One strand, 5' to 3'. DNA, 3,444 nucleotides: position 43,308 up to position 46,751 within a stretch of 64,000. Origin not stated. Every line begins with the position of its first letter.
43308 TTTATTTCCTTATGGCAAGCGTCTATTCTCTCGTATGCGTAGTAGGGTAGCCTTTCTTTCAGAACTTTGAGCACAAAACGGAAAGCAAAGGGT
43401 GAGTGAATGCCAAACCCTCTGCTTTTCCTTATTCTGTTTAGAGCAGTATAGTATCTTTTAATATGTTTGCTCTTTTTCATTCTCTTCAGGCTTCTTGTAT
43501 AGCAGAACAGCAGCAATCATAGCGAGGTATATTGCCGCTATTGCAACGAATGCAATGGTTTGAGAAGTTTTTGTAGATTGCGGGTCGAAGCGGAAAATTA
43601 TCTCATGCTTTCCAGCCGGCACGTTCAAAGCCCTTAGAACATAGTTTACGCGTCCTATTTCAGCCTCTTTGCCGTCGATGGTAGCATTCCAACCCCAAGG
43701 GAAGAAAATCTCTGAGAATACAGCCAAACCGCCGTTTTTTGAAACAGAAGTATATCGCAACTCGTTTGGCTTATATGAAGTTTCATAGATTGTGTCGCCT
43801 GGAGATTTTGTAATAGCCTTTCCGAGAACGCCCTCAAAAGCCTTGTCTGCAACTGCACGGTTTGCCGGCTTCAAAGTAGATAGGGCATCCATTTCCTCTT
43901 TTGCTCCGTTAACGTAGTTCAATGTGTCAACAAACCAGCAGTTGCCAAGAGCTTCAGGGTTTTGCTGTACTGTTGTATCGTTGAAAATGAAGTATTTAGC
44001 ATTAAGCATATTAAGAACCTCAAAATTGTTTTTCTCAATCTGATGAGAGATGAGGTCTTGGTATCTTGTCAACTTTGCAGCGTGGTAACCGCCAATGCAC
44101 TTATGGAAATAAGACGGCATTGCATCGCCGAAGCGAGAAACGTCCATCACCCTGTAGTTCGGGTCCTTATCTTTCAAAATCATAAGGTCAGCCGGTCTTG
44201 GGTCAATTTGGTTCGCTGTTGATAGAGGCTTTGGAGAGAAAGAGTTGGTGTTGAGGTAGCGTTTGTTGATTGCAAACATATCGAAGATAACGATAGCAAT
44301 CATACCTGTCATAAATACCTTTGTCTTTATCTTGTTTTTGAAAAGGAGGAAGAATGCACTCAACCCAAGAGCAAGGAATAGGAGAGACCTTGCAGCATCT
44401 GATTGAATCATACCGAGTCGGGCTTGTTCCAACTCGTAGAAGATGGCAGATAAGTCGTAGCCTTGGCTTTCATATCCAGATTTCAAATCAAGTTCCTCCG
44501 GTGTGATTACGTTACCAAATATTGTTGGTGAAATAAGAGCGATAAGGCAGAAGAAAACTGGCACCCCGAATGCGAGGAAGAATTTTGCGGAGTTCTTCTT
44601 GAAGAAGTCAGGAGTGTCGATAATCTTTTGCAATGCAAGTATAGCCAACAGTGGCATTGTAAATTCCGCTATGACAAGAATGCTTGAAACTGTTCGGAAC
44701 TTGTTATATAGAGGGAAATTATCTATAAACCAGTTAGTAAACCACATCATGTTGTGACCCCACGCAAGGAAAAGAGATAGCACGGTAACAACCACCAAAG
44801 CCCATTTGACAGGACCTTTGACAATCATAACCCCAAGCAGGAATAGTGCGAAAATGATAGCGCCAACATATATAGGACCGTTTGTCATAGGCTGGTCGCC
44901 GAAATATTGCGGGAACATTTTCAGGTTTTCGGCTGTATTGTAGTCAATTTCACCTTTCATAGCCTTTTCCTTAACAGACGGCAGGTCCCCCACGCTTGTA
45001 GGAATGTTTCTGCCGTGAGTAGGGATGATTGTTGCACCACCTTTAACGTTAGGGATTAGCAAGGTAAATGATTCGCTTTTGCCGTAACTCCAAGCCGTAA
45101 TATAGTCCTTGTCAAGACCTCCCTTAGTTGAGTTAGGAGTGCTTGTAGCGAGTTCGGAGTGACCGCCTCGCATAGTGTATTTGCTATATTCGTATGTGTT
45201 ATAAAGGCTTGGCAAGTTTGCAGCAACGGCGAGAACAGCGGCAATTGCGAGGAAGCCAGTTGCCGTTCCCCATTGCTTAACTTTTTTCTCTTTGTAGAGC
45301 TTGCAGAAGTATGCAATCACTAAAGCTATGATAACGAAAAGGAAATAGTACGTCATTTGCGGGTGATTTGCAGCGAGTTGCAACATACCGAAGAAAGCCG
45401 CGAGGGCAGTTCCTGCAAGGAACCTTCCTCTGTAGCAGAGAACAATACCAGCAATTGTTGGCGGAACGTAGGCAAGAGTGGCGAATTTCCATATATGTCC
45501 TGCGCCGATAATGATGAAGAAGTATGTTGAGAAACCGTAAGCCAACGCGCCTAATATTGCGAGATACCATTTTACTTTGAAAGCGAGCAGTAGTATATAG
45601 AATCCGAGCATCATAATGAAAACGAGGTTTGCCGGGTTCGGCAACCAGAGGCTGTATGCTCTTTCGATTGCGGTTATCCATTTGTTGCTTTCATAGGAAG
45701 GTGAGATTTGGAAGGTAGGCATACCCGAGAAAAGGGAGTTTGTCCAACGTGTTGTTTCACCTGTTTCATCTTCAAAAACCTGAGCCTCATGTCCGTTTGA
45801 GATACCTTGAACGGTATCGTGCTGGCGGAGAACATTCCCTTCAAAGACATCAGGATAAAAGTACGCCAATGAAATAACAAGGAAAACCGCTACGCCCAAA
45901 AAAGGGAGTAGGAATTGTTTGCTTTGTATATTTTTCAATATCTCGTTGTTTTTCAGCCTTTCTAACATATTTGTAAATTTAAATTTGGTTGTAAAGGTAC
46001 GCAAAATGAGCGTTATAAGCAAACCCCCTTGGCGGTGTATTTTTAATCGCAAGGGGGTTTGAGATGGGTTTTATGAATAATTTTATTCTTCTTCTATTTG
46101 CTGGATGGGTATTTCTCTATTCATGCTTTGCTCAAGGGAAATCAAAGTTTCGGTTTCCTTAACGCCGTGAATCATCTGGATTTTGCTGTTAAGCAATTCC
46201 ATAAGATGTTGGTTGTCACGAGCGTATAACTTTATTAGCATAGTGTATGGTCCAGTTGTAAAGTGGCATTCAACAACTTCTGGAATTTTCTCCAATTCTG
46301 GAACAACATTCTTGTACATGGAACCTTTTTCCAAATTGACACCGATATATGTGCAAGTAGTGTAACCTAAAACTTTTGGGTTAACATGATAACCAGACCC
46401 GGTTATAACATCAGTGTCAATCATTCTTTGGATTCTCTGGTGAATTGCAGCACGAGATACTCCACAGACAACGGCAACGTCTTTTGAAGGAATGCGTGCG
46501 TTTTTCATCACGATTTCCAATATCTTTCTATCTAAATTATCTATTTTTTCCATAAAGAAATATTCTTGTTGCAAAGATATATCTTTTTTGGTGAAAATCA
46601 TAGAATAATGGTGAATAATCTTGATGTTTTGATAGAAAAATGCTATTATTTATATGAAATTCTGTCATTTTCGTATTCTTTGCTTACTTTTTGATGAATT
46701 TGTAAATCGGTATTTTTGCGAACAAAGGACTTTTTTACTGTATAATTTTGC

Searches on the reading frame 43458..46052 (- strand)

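Call 41: search_protein_families(library=pfam, proteins=[window:43458-46052:-], max_evalue=0.001)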
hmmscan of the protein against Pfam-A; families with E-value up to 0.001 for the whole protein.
window:43458-46052:- (864 aa): 1 family
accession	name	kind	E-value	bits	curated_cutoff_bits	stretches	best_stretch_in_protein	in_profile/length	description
PF09586.16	YfhO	-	5e-07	28.9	28.5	1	746-833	747-834/835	Bacterial membrane protein YfhO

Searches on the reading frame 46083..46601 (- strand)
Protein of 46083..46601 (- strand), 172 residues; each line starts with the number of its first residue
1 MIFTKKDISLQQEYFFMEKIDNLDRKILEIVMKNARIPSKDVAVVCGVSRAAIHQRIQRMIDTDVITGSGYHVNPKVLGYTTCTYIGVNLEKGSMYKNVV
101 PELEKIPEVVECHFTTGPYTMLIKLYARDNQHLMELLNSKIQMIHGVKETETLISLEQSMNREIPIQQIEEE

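Call 41: search_protein_families(library=pfam, proteins=[window:46083-46601:-], max_evalue=0.001)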
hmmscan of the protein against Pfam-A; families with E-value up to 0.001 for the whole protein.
window:46083-46601:- (172 aa): 3 families
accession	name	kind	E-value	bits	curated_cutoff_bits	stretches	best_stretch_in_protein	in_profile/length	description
PF01037.27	AsnC_trans_reg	-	3.2e-19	69.1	25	1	86-158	1-73/73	Lrp/AsnC ligand binding domain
PF13404.12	HTH_AsnC-type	-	3.4e-13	49.6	27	1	20-60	1-41/42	AsnC-type helix-turn-helix domain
PF13412.12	HTH_24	-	1.2e-12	47.6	21.9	1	21-67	2-48/48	Winged helix-turn-helix DNA-binding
